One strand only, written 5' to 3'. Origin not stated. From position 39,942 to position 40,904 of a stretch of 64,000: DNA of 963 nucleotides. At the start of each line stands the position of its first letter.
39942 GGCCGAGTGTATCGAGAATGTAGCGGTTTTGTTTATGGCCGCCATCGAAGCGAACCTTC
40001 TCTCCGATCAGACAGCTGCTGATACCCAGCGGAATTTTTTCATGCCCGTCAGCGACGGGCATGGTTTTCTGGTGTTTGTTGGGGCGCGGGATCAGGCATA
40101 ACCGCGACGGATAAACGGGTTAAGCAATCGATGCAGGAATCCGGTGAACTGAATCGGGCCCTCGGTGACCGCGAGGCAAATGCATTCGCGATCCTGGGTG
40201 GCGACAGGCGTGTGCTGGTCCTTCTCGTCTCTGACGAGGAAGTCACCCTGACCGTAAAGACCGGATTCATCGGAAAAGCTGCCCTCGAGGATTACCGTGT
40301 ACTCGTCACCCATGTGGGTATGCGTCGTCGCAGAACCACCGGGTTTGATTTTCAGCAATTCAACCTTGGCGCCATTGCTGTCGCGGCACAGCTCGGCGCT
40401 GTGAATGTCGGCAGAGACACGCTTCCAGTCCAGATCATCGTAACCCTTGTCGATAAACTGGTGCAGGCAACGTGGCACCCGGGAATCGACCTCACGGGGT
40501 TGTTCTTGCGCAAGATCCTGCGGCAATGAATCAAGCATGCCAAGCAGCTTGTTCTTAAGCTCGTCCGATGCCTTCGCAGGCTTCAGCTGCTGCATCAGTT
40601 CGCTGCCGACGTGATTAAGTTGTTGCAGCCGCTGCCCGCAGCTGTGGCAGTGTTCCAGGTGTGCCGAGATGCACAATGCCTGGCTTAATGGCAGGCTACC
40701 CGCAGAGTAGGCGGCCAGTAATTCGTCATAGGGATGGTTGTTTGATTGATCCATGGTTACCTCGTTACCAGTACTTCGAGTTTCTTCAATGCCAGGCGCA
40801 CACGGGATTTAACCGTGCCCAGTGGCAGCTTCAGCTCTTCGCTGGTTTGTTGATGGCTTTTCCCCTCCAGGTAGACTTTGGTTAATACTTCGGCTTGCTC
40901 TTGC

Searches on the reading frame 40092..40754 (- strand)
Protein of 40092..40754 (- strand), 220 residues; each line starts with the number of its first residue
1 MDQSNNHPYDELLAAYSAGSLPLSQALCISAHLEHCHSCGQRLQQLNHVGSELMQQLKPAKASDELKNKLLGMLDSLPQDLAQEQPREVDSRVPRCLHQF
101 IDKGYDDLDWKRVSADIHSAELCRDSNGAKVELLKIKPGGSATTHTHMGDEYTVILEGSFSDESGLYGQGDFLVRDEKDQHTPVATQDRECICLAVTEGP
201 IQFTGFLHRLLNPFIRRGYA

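Call 16: search_protein_families(library=pfam, proteins=[window:40092-40754:-])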
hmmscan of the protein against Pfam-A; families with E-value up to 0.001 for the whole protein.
window:40092-40754:- (220 aa): 2 families
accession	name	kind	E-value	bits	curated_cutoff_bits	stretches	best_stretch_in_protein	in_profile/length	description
PF12973.13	Cupin_7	-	1.8e-15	57.1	27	1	106-196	9-100/105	ChrR Cupin-like domain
PF07883.17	Cupin_2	-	3.9e-05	23.7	27.2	1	134-196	3-69/70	Cupin domain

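Call 30: find_homologous_proteins(query=window:40092-40754:-, max_evalue=1e-30)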
Query window:40092-40754:- (220 aa): 586 proteins with E <= 1e-30 among 925 candidates; the best 120 are listed.
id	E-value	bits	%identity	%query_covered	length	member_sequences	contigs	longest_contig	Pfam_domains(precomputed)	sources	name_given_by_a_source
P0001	4.8e-142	489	97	100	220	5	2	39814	PF12973.14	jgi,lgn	-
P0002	7.7e-133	459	90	100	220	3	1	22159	PF07883.18,PF12973.14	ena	-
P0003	2.5e-132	457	90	100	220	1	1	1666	PF07883.18,PF12973.14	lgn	-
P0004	5.6e-132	456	90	100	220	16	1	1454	PF12973.14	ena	-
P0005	2.0e-130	451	88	100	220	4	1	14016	PF07883.18,PF12973.14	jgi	jgi:putative transcriptional regulator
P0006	2.1e-125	435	83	100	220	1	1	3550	PF07883.18,PF12973.14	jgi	jgi:putative transcriptional regulator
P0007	1.3e-123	429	82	100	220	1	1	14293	PF12973.14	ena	-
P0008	2.2e-123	428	83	100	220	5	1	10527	PF07883.18,PF12973.14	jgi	jgi:putative transcriptional regulator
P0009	6.9e-123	426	83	100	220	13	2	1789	PF12973.14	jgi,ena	-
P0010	3.5e-122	424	82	100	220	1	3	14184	PF07883.18,PF12973.14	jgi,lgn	-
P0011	1.0e-121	423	81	100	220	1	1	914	PF07883.18,PF12973.14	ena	-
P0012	1.8e-121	422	80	100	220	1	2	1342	PF07883.18,PF12973.14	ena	-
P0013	4.5e-120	417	81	100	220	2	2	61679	PF12973.14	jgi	jgi:putative transcriptional regulator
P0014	1.6e-118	412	80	100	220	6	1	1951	PF07883.18,PF12973.14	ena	-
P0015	1.9e-117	409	81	100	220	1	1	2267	PF12973.14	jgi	jgi:putative transcriptional regulator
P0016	2.4e-116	405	80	100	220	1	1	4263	PF07883.18,PF12973.14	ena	-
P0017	2.6e-116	405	79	100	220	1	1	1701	PF12973.14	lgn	-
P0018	5.0e-116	404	80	100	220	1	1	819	PF12973.14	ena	-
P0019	6.0e-115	400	79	100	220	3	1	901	PF07883.18,PF12973.14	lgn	-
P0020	1.3e-114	399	78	100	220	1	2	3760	PF12973.14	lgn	-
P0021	5.8e-114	397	82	100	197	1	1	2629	PF07883.18,PF12973.14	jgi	jgi:putative transcriptional regulator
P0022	8.0e-114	397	78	100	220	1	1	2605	PF07883.18,PF12973.14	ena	-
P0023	1.2e-113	396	78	100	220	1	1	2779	PF07883.18,PF12973.14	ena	-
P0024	2.8e-113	395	78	100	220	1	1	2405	PF12973.14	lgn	-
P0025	3.9e-113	395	78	100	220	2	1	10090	PF07883.18,PF12973.14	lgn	-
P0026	5.3e-113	394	78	100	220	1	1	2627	PF12973.14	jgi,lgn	-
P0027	9.6e-113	393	79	100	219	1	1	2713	PF07883.18,PF12973.14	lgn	-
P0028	2.0e-112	392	78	100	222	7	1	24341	PF12973.14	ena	-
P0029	3.5e-112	391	78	100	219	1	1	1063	PF12973.14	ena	-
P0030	1.1e-111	390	77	100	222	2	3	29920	PF12973.14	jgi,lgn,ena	-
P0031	1.6e-111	389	77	100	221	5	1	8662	PF12973.14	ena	-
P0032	1.9e-111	389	77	100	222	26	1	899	PF12973.14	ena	-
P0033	5.7e-111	387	77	100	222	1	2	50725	PF12973.14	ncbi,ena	-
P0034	6.3e-111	387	77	100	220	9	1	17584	PF12973.14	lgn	-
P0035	3.9e-110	385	78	100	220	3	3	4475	PF12973.14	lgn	-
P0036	4.7e-110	384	78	100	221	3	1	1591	PF12973.14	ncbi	-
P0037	6.6e-110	384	76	100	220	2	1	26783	PF07883.18,PF12973.14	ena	-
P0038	7.6e-110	384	76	100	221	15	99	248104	PF12973.14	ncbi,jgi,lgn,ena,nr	ncbi:MAG: anti-sigma factor [Gammaproteobacteria bacterium]|jgi:putative transcriptional regulator|n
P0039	8.3e-110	384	76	100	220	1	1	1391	PF12973.14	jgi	-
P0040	9.0e-110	384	76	100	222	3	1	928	PF12973.14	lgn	-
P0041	1.1e-109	383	75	100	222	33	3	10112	PF12973.14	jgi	-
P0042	1.6e-109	383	76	100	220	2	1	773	PF07883.18,PF12973.14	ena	-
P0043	1.6e-109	383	78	100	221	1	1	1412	PF12973.14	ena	-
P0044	2.0e-109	382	76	100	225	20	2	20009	PF12973.14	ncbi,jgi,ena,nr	ncbi:MAG: ChrR family anti-sigma-E factor [Gammaproteobacteria bacterium]|nr:ChrR family anti-sigma-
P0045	3.3e-109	382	78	100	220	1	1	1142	PF12973.14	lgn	-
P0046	3.8e-109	381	76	100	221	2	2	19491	PF12973.14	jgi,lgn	jgi:putative transcriptional regulator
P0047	3.8e-109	381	75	100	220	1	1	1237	PF12973.14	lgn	-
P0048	8.6e-109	380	75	100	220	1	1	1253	PF07883.18,PF12973.14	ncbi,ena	-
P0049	1.3e-108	380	75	100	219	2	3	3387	PF12973.14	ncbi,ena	-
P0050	2.5e-108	379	75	100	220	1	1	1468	PF12973.14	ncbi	-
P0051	5.3e-108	378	74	100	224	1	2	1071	PF12973.14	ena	-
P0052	5.3e-108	378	75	100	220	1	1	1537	PF07883.18,PF12973.14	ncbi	-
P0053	5.9e-108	378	75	100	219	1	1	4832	PF12973.14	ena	-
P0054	7.3e-108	377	76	100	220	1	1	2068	PF12973.14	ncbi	-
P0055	1.6e-107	376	76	100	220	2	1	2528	PF12973.14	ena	-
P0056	2.1e-107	376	75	100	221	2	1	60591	PF12973.14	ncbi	-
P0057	2.4e-107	376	74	100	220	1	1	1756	PF12973.14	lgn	-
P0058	2.5e-107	376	75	100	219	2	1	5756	PF12973.14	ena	-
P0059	2.6e-107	375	76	100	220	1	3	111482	PF12973.14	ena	-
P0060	3.4e-107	375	74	100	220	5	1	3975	PF07883.18,PF12973.14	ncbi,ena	-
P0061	5.2e-107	375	75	100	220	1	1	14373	PF12973.14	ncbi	-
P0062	6.7e-107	374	75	100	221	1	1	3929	PF12973.14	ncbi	-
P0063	1.3e-106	373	77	100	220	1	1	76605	PF12973.14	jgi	-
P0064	1.7e-106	373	76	100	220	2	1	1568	PF07883.18,PF12973.14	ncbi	-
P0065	2.0e-106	373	75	100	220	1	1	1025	PF07883.18,PF12973.14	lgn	-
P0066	2.1e-106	373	75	100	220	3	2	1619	PF12973.14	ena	-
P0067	7.5e-106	371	76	100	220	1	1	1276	PF12973.14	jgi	-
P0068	8.4e-106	371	72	100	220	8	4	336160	PF07883.18,PF12973.14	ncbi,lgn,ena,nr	ncbi:MAG: ChrR family anti-sigma-E factor [Gammaproteobacteria bacterium]|nr:ChrR family anti-sigma-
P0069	8.8e-106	370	77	100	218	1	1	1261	PF07883.18,PF12973.14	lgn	-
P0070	8.9e-106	370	75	100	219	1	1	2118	PF12973.14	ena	-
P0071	1.0e-105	370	75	100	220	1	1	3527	PF07883.18,PF12973.14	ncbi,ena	-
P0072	2.3e-105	369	74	100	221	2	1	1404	PF07883.18,PF12973.14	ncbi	-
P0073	2.4e-105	369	75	100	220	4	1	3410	PF12973.14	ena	-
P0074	3.1e-105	369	74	100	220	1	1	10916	PF12973.14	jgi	jgi:putative transcriptional regulator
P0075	4.2e-105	368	74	100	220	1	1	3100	PF12973.14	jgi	jgi:putative transcriptional regulator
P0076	5.3e-105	368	74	100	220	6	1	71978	PF12973.14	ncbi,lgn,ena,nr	ncbi:MAG TPA: ChrR family anti-sigma-E factor [Gammaproteobacteria bacterium]|nr:ChrR family anti-si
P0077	9.2e-105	367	73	100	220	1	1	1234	PF12973.14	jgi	jgi:putative transcriptional regulator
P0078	2.3e-104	366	73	100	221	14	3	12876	PF12973.14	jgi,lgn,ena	jgi:putative transcriptional regulator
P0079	3.2e-104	365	74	100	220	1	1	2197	PF12973.14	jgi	jgi:putative transcriptional regulator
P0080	4.7e-104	365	73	100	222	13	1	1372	PF12973.14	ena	-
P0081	7.2e-104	364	73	100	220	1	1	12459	PF12973.14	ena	-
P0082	7.5e-104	364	72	100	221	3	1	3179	PF12973.14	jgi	jgi:putative transcriptional regulator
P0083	1.1e-103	364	73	100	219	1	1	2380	PF12973.14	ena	-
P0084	1.2e-103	364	73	100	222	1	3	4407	PF07883.18,PF12973.14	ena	-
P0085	2.3e-103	363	75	100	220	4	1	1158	PF12973.14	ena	-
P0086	2.3e-103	363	74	100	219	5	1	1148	PF07883.18,PF12973.14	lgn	-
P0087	3.1e-103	362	71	100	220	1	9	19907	PF07883.18,PF12973.14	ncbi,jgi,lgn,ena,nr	ncbi:MAG TPA: ChrR family anti-sigma-E factor [Gammaproteobacteria bacterium]|nr:ChrR family anti-si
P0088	4.5e-103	362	71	100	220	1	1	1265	PF07883.18,PF12973.14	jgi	jgi:putative transcriptional regulator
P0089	4.8e-103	362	75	100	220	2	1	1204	PF07883.18,PF12973.14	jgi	jgi:putative transcriptional regulator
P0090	5.1e-103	361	72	100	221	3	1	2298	PF12973.14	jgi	jgi:putative transcriptional regulator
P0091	5.2e-103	361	71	100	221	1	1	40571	PF12973.14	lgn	-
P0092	7.8e-103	361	73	100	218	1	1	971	PF07883.18,PF12973.14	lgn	-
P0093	1.2e-102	360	72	100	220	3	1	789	PF12973.14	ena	-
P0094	1.5e-102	360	70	100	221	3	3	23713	PF12973.14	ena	-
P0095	2.1e-102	359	72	100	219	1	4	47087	PF12973.14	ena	-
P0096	2.9e-102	359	72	100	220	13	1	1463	PF12973.14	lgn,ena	-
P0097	4.6e-102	358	71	100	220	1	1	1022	PF07883.18,PF12973.14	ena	-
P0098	5.1e-102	358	70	100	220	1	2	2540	PF12973.14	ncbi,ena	-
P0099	5.9e-102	358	73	100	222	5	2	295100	PF12973.14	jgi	jgi:putative transcriptional regulator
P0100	5.9e-102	358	73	100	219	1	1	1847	PF07883.18,PF12973.14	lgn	-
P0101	6.3e-102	358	73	100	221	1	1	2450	PF12973.14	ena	-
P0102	6.4e-102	358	71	100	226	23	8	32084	PF12973.14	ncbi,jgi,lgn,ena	-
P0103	7.1e-102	358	71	100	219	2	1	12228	PF12973.14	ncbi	-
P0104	7.9e-102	358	72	100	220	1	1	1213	PF12973.14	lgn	-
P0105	1.2e-101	357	71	100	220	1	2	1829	PF12973.14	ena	-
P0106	1.5e-101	357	72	100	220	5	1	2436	PF12973.14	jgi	jgi:putative transcriptional regulator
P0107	2.1e-101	356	74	100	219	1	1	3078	PF07883.18,PF12973.14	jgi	jgi:putative transcriptional regulator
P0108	2.2e-101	356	72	100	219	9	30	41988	PF07883.18,PF12973.14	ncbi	-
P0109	2.6e-101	356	71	100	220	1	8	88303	PF12973.14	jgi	-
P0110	2.6e-101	356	70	100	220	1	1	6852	PF07883.18,PF12973.14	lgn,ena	-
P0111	2.6e-101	356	71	100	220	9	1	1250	PF12973.14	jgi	jgi:putative transcriptional regulator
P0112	4.1e-101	355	72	100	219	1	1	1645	PF12973.14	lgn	-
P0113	4.5e-101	355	70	100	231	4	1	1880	PF12973.14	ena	-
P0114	5.0e-101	355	73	100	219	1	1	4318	PF07883.18,PF12973.14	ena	-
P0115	5.2e-101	355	74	100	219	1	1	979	PF12973.14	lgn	-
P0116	6.0e-101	355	70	100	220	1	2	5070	PF12973.14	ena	-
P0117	7.3e-101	354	73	100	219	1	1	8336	PF07883.18,PF12973.14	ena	-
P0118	2.7e-100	353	70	100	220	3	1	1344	PF07883.18,PF12973.14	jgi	jgi:putative transcriptional regulator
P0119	2.8e-100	353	71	100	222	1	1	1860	PF07883.18,PF12973.14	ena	-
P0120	3.2e-100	352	70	100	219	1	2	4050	PF07883.18,PF12973.14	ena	-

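Call 31: find_encoding_contigs(protein=P0002, flank=2500, max_places=6)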
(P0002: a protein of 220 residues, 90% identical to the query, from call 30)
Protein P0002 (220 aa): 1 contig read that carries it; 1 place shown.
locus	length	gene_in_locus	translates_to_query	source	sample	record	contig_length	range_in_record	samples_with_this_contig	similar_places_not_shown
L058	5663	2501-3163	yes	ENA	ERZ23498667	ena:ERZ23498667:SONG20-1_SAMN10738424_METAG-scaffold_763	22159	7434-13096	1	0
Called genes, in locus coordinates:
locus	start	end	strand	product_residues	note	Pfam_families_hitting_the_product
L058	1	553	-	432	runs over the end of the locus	PF01266:DAO, PF01593:Amino_oxidase, PF13450:NAD_binding_8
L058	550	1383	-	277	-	PF00106:adh_short, PF08659:KR, PF13561:adh_short_C2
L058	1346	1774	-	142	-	PF12680:SnoaL_2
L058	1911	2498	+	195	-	PF04542:Sigma70_r2, PF08281:Sigma70_r4_2, PF04545:Sigma70_r4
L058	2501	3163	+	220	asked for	PF12973:Cupin_7, PF07883:Cupin_2 (faint)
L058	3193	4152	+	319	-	PF04463:2-thiour_desulf, PF08349:DUF1722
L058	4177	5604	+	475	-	PF00875:DNA_photolyase, PF03441:FAD_binding_7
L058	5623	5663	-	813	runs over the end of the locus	PF05226:CHASE2, PF00069:Pkinase, PF07714:PK_Tyr_Ser-Thr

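Call 32: find_encoding_contigs(protein=P0038, flank=2500, max_places=10)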
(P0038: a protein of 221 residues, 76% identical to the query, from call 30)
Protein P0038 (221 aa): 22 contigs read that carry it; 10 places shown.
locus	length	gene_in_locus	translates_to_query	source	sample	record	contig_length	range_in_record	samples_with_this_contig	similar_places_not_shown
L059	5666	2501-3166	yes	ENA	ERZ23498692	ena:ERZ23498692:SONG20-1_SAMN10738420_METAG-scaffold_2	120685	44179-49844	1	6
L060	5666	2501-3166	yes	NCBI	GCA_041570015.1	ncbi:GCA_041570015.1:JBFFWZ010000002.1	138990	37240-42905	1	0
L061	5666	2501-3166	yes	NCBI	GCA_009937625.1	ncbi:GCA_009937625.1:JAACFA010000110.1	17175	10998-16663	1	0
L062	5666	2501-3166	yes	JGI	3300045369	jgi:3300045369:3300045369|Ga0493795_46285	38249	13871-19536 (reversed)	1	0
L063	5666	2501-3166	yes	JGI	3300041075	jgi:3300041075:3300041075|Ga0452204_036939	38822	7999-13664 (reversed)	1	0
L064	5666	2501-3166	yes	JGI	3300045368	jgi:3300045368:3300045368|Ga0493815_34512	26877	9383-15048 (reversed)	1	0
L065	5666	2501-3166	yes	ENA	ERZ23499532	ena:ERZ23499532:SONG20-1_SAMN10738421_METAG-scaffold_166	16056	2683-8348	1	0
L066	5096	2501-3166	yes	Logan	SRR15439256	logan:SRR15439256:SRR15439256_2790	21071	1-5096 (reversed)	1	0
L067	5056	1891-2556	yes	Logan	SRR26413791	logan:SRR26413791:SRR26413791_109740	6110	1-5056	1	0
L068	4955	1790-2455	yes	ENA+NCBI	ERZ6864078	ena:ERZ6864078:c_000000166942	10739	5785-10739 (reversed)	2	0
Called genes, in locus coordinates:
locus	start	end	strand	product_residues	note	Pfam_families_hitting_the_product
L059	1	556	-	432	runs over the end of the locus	PF01266:DAO, PF01593:Amino_oxidase, PF07992:Pyr_redox_2 (faint), PF13450:NAD_binding_8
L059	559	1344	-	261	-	PF00106:adh_short, PF08659:KR, PF23441:SDR (faint), PF13561:adh_short_C2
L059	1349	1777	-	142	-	PF12680:SnoaL_2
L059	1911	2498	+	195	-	PF04542:Sigma70_r2, PF08281:Sigma70_r4_2, PF04545:Sigma70_r4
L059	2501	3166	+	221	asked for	PF12973:Cupin_7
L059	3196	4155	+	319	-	PF04463:2-thiour_desulf, PF08349:DUF1722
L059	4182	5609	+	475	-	PF00875:DNA_photolyase, PF03441:FAD_binding_7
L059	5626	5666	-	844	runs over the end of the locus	PF05226:CHASE2, PF00069:Pkinase, PF07714:PK_Tyr_Ser-Thr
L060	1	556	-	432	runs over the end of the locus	PF01266:DAO, PF01593:Amino_oxidase, PF07992:Pyr_redox_2 (faint), PF13450:NAD_binding_8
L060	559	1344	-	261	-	PF00106:adh_short, PF08659:KR, PF23441:SDR (faint), PF13561:adh_short_C2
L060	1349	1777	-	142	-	PF12680:SnoaL_2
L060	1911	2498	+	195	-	PF04542:Sigma70_r2, PF08281:Sigma70_r4_2, PF04545:Sigma70_r4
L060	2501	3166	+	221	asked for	PF12973:Cupin_7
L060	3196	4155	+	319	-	PF04463:2-thiour_desulf, PF08349:DUF1722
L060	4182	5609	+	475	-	PF00875:DNA_photolyase, PF03441:FAD_binding_7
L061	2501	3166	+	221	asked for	PF12973:Cupin_7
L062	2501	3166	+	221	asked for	PF12973:Cupin_7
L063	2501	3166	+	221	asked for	PF12973:Cupin_7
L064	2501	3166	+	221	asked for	PF12973:Cupin_7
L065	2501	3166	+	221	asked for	PF12973:Cupin_7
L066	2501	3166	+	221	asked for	PF12973:Cupin_7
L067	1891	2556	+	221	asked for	PF12973:Cupin_7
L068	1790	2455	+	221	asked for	PF12973:Cupin_7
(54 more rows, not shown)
